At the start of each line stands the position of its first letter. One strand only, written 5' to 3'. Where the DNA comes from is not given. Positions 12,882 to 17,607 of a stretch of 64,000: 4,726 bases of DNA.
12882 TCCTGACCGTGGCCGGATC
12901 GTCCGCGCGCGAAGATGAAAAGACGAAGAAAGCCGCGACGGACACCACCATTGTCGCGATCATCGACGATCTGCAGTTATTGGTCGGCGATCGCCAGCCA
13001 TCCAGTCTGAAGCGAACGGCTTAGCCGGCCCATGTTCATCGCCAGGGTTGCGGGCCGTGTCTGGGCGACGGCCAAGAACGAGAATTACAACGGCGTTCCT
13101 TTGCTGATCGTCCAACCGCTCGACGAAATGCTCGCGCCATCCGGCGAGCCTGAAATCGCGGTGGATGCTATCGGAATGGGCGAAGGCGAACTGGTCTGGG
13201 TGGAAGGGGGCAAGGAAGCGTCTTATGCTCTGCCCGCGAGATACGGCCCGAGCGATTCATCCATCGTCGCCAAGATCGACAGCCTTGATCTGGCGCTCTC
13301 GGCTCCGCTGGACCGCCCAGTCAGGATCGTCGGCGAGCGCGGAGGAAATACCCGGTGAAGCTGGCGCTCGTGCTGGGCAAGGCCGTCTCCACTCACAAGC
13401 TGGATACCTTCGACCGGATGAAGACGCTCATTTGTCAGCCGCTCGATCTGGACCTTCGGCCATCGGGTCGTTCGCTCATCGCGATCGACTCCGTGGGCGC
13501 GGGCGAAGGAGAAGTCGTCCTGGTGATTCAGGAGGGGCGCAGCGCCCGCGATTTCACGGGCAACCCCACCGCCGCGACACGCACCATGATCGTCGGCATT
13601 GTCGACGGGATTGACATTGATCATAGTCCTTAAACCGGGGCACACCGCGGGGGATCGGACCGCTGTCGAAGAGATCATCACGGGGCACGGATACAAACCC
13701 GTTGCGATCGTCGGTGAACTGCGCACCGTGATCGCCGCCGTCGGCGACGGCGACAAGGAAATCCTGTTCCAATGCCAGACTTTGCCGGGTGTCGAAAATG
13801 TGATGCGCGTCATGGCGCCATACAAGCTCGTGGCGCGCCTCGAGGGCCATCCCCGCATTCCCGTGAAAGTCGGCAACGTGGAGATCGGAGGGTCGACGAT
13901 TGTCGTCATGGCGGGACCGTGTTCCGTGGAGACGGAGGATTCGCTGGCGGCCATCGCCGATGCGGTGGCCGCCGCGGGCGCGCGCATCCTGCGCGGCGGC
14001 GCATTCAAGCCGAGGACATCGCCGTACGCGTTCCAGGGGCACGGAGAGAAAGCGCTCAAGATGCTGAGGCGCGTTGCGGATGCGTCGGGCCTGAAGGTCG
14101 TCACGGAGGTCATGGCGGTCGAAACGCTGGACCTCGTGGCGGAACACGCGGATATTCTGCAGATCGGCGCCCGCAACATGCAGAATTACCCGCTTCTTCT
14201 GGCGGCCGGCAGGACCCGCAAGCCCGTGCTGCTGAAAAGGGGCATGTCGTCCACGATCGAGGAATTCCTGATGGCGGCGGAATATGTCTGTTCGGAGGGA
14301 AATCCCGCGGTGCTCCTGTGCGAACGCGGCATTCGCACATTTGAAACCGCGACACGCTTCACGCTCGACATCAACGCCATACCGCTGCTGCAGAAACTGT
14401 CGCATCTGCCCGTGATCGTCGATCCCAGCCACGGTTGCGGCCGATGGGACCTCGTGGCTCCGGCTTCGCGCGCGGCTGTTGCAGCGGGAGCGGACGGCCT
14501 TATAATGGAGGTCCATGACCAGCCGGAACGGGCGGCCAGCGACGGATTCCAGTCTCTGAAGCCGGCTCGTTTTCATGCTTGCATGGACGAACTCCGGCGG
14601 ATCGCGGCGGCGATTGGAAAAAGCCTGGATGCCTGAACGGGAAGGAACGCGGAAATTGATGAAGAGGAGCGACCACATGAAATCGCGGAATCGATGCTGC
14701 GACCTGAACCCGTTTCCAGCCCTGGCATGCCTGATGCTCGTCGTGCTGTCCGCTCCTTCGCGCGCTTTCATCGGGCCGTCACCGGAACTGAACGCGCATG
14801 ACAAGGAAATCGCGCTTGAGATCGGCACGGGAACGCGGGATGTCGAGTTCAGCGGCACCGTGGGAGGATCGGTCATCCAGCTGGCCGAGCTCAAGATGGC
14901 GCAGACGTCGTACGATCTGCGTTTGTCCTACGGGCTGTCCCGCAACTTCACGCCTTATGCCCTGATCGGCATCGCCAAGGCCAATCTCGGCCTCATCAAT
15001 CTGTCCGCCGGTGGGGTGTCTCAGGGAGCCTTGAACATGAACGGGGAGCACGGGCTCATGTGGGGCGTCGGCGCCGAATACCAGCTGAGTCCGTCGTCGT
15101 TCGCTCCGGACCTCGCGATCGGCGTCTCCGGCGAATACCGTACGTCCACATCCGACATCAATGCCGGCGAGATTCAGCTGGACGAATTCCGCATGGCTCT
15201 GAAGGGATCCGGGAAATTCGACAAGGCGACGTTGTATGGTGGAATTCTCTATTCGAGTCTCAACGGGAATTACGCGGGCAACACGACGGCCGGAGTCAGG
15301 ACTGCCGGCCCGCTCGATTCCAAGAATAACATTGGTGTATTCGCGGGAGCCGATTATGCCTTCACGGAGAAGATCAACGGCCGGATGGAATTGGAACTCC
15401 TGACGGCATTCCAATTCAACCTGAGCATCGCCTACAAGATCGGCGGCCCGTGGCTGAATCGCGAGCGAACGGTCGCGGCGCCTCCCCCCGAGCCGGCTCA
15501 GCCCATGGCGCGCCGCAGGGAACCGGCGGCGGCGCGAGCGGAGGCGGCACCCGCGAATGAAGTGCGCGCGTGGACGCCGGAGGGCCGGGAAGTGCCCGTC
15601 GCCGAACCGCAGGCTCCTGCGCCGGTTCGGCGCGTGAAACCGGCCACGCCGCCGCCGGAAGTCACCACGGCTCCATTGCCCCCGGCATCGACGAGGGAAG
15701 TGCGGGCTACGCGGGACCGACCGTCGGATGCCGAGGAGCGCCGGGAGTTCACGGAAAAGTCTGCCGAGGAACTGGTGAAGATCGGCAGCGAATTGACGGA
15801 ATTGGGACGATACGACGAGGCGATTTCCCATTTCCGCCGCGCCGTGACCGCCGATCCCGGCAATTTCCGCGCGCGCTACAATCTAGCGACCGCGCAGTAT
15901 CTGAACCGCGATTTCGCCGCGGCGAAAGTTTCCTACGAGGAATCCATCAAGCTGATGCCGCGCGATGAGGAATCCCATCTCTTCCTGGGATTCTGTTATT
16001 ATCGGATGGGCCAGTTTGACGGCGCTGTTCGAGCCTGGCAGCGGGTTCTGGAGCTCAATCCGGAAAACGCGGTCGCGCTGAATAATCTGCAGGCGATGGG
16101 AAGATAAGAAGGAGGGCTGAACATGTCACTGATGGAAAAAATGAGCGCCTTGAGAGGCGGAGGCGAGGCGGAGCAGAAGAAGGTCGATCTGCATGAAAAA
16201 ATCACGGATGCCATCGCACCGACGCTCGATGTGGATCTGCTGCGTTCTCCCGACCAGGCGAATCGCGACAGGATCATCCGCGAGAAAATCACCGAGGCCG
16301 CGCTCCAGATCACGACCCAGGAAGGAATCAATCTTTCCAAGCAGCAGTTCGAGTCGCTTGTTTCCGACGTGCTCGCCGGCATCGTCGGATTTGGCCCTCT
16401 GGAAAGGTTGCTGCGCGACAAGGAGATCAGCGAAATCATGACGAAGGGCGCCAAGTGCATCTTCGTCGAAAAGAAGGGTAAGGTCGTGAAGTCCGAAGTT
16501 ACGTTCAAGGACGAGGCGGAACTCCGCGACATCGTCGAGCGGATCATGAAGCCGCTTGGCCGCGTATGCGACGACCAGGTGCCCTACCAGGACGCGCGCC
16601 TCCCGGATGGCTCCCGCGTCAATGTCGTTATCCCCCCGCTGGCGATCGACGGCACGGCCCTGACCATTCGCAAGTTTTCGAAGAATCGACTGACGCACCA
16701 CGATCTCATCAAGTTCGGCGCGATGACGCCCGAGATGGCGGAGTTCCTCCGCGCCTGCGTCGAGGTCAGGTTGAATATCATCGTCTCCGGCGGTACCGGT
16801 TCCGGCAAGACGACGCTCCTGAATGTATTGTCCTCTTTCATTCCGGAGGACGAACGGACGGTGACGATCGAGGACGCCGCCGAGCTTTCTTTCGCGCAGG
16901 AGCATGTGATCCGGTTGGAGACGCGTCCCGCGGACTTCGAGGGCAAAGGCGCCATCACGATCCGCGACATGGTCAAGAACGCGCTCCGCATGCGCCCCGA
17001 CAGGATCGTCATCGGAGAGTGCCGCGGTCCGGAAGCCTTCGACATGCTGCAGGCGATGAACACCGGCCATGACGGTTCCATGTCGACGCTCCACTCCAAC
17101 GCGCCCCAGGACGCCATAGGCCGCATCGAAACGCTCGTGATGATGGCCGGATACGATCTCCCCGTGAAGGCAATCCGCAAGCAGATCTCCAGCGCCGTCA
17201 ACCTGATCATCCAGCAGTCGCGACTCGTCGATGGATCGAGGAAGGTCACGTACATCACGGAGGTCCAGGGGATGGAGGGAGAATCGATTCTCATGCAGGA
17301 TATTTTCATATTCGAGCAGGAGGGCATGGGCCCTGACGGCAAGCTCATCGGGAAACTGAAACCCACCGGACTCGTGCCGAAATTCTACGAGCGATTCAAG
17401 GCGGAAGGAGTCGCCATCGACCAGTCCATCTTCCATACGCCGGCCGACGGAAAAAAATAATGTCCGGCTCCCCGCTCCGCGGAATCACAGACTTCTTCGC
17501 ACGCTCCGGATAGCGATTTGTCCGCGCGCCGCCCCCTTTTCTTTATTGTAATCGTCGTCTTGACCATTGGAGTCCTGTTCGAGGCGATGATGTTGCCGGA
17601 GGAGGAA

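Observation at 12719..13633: Three tandem BMC-P (EutN/CcmL/PduN) vertex genes with no BMC-H/BMC-T shell gene anywhere in 64 kb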

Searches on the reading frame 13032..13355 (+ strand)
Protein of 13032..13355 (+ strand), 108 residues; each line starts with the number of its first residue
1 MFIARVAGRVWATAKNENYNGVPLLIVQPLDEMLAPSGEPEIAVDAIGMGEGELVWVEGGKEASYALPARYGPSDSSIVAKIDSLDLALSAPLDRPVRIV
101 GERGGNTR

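Call 3: search_protein_families(library=pfam, proteins=[window:13032-13355:+], max_evalue=0.01)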
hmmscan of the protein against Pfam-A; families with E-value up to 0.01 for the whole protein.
window:13032-13355:+ (108 aa): 1 family
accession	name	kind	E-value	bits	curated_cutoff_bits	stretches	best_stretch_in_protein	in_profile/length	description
PF03319.19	EutN_CcmL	-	4e-22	78.9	25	1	1-83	1-83/83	Ethanolamine utilisation protein EutN/carboxysome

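Call 21: search_solved_structures(query=window:13032-13355:+, max_evalue=0.001)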
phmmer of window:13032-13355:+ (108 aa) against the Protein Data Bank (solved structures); distinct sequences matched with E-value up to 0.001: 12.
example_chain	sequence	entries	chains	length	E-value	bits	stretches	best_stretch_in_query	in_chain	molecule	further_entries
4i7a_A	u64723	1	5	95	7.2e-13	52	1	1-86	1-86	Ethanolamine utilization protein EutN/carboxysome structural protein Ccml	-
4jvz_A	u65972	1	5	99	1.1e-08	38.5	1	1-85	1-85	Carbon dioxide concentrating mechanism protein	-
4n8f_A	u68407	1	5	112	1.6e-08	38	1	1-85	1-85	Carbon dioxide concentrating mechanism protein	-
2qw7_A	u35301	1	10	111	5e-08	36.5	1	2-90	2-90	Carbon dioxide concentrating mechanism protein ccmL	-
5v74_A1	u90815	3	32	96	6.6e-08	36.1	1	1-87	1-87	Ethanolamine utilization protein EutN/carboxysome structural protein Ccml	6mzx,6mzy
7wkc_A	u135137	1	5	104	3.3e-07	33.8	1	1-85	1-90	Carboxysome shell vertex protein CcmL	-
4n8x_1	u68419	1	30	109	1.8e-06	31.4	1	1-86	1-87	Carbon dioxide concentrating mechanism protein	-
4jw0_B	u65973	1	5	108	3e-06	30.7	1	2-87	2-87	Carbon dioxide concentrating mechanism protein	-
2hd3_A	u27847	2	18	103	3.5e-06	30.5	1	2-84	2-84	Ethanolamine utilization protein eutN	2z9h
6owf_C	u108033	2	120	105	3.7e-06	30.4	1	2-86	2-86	Ethanolamine utilization protein EutN/carboxysome structural protein Ccml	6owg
5l37_A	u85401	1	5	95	0.00082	22.9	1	2-87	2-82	MSM0273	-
6qn1_AA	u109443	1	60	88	0.00099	22.6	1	1-58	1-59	Carbon dioxide concentrating mechanism protein CcmL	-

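Call 65: search_protein_families(library=ncbifam, proteins=[window:13032-13355:+], max_evalue=0.001)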
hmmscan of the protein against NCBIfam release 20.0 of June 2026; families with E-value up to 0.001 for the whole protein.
window:13032-13355:+ (108 aa): 3 families
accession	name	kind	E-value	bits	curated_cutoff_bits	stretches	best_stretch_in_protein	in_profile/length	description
NF053795.1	beta_CO2some_L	equivalog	6.4e-14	52.2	125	1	1-87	1-87/99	beta-carboxysome shell vertex protein CcmL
NF011992.0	PRK15448.1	equivalog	4.9e-07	29.8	118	1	1-84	1-84/95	ethanolamine utilization microcompartment protein EutN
TIGR02703.2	carboxysome_A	equivalog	5.8e-07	29.8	120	1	1-84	1-79/81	alpha-carboxysome shell vertex protein CsoS4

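Call 78: predict_structure(alignment_id=A4)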
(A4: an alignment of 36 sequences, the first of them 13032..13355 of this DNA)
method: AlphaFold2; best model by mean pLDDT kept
length: 108 residues; sequences in the alignment: 36
mean_pLDDT: 82.1   pTM: 0.70
mean pLDDT of the five models: 82.1, 80.0, 79.5, 77.4, 67.5
residues with pLDDT >= 90: 53; 70-90: 35; 50-70: 5; < 50: 15
segments of 3 or more residues with pLDDT < 50: 91-93, 100-108
pLDDT, mean of each block of 10 residues (from residue 1): 96 85 94 94 93 94 80 88 81 49 42
secondary structure, 60 per line:
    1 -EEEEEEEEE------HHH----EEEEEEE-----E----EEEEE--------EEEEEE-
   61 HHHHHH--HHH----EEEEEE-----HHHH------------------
elements in order: E2-10 E24-30 E41-45 E54-59 H61-66 E76-81 H87-90

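Call 80: fold_search(model_id=the predicted structure, library=pdb)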
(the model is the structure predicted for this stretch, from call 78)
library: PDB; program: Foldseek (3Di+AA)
matches with E <= 10: 491; with E <= 0.001: 47
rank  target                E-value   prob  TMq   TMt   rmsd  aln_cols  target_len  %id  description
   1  4i7a_D                5.4e-09  1.00  0.71  0.87   1.6        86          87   35  GrpN pentameric microcompartment shell protein from Rhodospirillum rubrum (released 2013-05-01)
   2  4i7a_A                1.3e-08  1.00  0.71  0.90   1.6        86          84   35  GrpN pentameric microcompartment shell protein from Rhodospirillum rubrum (released 2013-05-01)
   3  4i7a_B                1.3e-08  1.00  0.70  0.90   1.6        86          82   35  GrpN pentameric microcompartment shell protein from Rhodospirillum rubrum (released 2013-05-01)
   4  4i7a_C                2.5e-08  1.00  0.70  0.90   1.6        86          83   36  GrpN pentameric microcompartment shell protein from Rhodospirillum rubrum (released 2013-05-01)
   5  4n8x_4                3.1e-08  1.00  0.72  0.79   1.7        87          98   36  The structure of Nostoc sp. PCC 7120 CcmL (released 2014-03-12)
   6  4jvz_C                6.9e-08  1.00  0.70  0.77   1.7        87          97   36  Structure of Thermosynechococcus elongatus CcmL (released 2013-09-04)
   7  4n8x_E                9.3e-08  1.00  0.71  0.78   1.7        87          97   34  The structure of Nostoc sp. PCC 7120 CcmL (released 2014-03-12)
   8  2qw7_H                9.9e-08  1.00  0.74  0.81   1.7        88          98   38  Carboxysome Subunit, CcmL (released 2008-03-04)
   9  4n8x_1                1.1e-07  1.00  0.72  0.78   1.8        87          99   36  The structure of Nostoc sp. PCC 7120 CcmL (released 2014-03-12)
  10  4jw0_B                1.3e-07  1.00  0.73  0.81   2.0        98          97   31  Structure of Gloeobacter violaceus CcmL (released 2013-09-04)
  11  4n8x_2                1.4e-07  1.00  0.73  0.82   2.2        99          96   32  The structure of Nostoc sp. PCC 7120 CcmL (released 2014-03-12)
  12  2qw7_C                1.5e-07  1.00  0.74  0.84   1.5        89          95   37  Carboxysome Subunit, CcmL (released 2008-03-04)
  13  4jw0_A                1.6e-07  1.00  0.74  0.83   2.0        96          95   30  Structure of Gloeobacter violaceus CcmL (released 2013-09-04)
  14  2qw7_A                1.7e-07  1.00  0.73  0.82   1.5        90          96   38  Carboxysome Subunit, CcmL (released 2008-03-04)
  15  2rcf_D                1.9e-07  1.00  0.66  0.87   2.2        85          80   30  Carboxysome Shell protein, OrfA from H. Neapolitanus (released 2008-04-08)
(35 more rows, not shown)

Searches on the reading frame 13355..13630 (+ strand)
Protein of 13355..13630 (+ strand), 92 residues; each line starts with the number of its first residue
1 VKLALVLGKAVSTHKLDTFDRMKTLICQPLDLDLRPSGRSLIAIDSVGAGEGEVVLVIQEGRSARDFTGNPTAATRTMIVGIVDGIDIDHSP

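Call 3: search_protein_families(library=pfam, proteins=[window:13355-13630:+], max_evalue=0.01)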
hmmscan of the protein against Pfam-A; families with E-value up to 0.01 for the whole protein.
window:13355-13630:+ (92 aa): 1 family
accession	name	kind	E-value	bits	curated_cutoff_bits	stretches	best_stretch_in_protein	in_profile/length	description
PF03319.19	EutN_CcmL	-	6.4e-24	84.7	25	1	1-84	1-83/83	Ethanolamine utilisation protein EutN/carboxysome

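Call 22: search_solved_structures(query=window:13355-13630:+, max_evalue=0.001)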
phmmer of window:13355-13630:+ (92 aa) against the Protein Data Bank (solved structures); distinct sequences matched with E-value up to 0.001: 11.
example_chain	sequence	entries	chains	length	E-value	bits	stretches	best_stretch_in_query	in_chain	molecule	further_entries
4i7a_A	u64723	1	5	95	5.7e-12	49.1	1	2-87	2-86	Ethanolamine utilization protein EutN/carboxysome structural protein Ccml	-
2qw7_A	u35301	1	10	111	4.5e-10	43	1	1-88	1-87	Carbon dioxide concentrating mechanism protein ccmL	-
2hd3_A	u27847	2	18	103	1.2e-09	41.7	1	1-86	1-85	Ethanolamine utilization protein eutN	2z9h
5v74_A1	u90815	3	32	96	1.1e-07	35.4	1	2-84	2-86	Ethanolamine utilization protein EutN/carboxysome structural protein Ccml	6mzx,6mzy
4jw0_B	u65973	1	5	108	5e-07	33.3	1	1-92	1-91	Carbon dioxide concentrating mechanism protein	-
6owf_C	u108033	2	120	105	6.9e-07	32.9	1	1-89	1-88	Ethanolamine utilization protein EutN/carboxysome structural protein Ccml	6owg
4jvz_A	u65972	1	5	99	9.9e-07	32.3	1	1-89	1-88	Carbon dioxide concentrating mechanism protein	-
4n8f_A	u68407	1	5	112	1.5e-06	31.8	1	1-89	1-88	Carbon dioxide concentrating mechanism protein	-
7wkc_A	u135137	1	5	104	1.2e-05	28.9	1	1-89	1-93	Carboxysome shell vertex protein CcmL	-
4n8x_1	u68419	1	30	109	1.4e-05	28.7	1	1-89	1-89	Carbon dioxide concentrating mechanism protein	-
5l37_A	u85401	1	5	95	0.00024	24.7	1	30-85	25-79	MSM0273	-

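Call 65: search_protein_families(library=ncbifam, proteins=[window:13355-13630:+], max_evalue=0.001)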
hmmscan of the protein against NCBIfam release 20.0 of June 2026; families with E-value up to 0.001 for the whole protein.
window:13355-13630:+ (92 aa): 4 families
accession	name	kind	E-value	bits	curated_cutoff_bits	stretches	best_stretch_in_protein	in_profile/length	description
NF053795.1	beta_CO2some_L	equivalog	6.8e-15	55.3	125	1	1-90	1-89/99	beta-carboxysome shell vertex protein CcmL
NF011992.0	PRK15448.1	equivalog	3e-12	46.5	118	1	1-86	1-85/95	ethanolamine utilization microcompartment protein EutN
TIGR02703.2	carboxysome_A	equivalog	6.2e-08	32.9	120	1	1-84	1-78/81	alpha-carboxysome shell vertex protein CsoS4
TIGR02704.1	carboxysome_B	equivalog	2.4e-05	24.6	88.9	1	35-85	29-78/80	carboxysome peptide B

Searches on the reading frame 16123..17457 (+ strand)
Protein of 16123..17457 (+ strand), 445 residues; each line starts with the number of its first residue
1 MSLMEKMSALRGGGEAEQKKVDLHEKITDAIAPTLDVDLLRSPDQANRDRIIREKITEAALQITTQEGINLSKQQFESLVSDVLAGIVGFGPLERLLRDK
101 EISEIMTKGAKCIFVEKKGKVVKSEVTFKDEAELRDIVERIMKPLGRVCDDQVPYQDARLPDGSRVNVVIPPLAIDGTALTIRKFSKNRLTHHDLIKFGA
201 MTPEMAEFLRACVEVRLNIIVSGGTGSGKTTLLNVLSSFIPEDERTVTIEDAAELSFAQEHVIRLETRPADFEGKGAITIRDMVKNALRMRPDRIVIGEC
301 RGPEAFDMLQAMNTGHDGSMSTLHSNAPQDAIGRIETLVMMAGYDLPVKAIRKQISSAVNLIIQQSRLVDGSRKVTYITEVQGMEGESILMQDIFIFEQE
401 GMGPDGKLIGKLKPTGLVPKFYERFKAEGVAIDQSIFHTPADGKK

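Call 33: search_protein_families(library=pfam, proteins=[window:16123-17457:+], max_evalue=0.0001)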
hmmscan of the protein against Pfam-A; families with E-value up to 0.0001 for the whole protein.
window:16123-17457:+ (445 aa): 1 family
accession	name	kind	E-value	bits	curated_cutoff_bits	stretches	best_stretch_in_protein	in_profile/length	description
PF00437.27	T2SSE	-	6.2e-66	223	24.9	1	89-370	4-279/370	Type II/IV secretion system protein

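Call 65: search_protein_families(library=ncbifam, proteins=[window:16123-17457:+], max_evalue=0.001)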
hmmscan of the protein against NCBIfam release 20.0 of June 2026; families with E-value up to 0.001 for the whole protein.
window:16123-17457:+ (445 aa): 23 families
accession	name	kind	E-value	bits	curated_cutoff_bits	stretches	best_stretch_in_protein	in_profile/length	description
TIGR03819.1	heli_sec_ATPase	hypoth_equivalog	2.3e-95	319.7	373.15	1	59-379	21-339/340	TadA family conjugal transfer-associated ATPase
TIGR02788.1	VirB11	equivalog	2.1e-66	224.1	249.95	2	204-376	132-304/308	P-type DNA transfer ATPase VirB11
NF058587.1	archaellum_moto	equivalog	1.2e-63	215.7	550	1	54-394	111-443/527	archaellum flagellar ATPase motor FlaI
NF010475.0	PRK13900.1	equivalog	1.6e-59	201.6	389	2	204-379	148-323/333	type IV secretion system ATPase VirB11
TIGR02782.1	TrbB_P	equivalog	7.2e-58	196.3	304.55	1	94-385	15-297/303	P-type conjugative transfer ATPase TrbB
NF010469.0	PRK13894.1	subfamily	3.8e-50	171.1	508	1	93-386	27-312/320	conjugal transfer ATPase TrbB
NF010407.0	PRK13833.1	subfamily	1.3e-44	153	499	1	97-387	26-306/323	conjugal transfer protein TrbB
NF053672.1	bindosome_BasE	exception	1.6e-39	136.1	1000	1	123-388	176-437/512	bindosome assembly system ATPase subunit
NF010425.0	PRK13851.1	equivalog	1.2e-36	126.3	461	1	204-364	150-311/344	type IV secretion system protein VirB11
TIGR01420.1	pilT_fam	subfamily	2.4e-17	63.2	319.1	1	216-370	122-270/343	PilT/PilU family type 4a pilus ATPase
NF041000.1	ATPase_ComGA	equivalog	7.3e-16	58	300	1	200-340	111-247/267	competence type IV pilus ATPase ComGA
TIGR02525.1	plasmid_TraJ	equivalog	5.1e-14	52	368.3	1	220-374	153-306/372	plasmid transfer ATPase TraJ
TIGR02533.1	type_II_gspE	equivalog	2e-12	46.5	630.25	1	177-336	205-357/486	type II secretion system ATPase GspE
NF007755.0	PRK10436.1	equivalog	2.2e-12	46.4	617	1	194-369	197-355/465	type II secretion system protein GspE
TIGR02538.1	type_IV_pilB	equivalog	4.9e-12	45.2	675.65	1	193-367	293-450/564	type IV-A pilus assembly ATPase PilB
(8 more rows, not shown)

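Call 81: find_encoding_contigs(protein=window:16123-17457:+, flank=1000, max_places=6)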
Protein window:16123-17457:+ (445 aa): 3 contigs read that carry it; 1 place shown.
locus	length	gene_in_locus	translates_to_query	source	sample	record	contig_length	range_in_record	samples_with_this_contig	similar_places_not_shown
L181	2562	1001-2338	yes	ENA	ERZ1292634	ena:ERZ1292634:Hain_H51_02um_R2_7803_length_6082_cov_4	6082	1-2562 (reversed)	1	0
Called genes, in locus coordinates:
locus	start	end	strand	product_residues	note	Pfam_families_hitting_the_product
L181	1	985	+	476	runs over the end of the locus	PF13505:OMP_b-brl (weak), PF13414:TPR_11, PF13432:TPR_16, PF23914:TPR_CcmH_CycH (weak), PF24575:TPR_Slam (weak), PF12895:ANAPC3 (weak), PF14559:TPR_19, PF07719:TPR_2, +10 more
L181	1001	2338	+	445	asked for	PF00437:T2SSE, PF27713:UCP018868 (weak)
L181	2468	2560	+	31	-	?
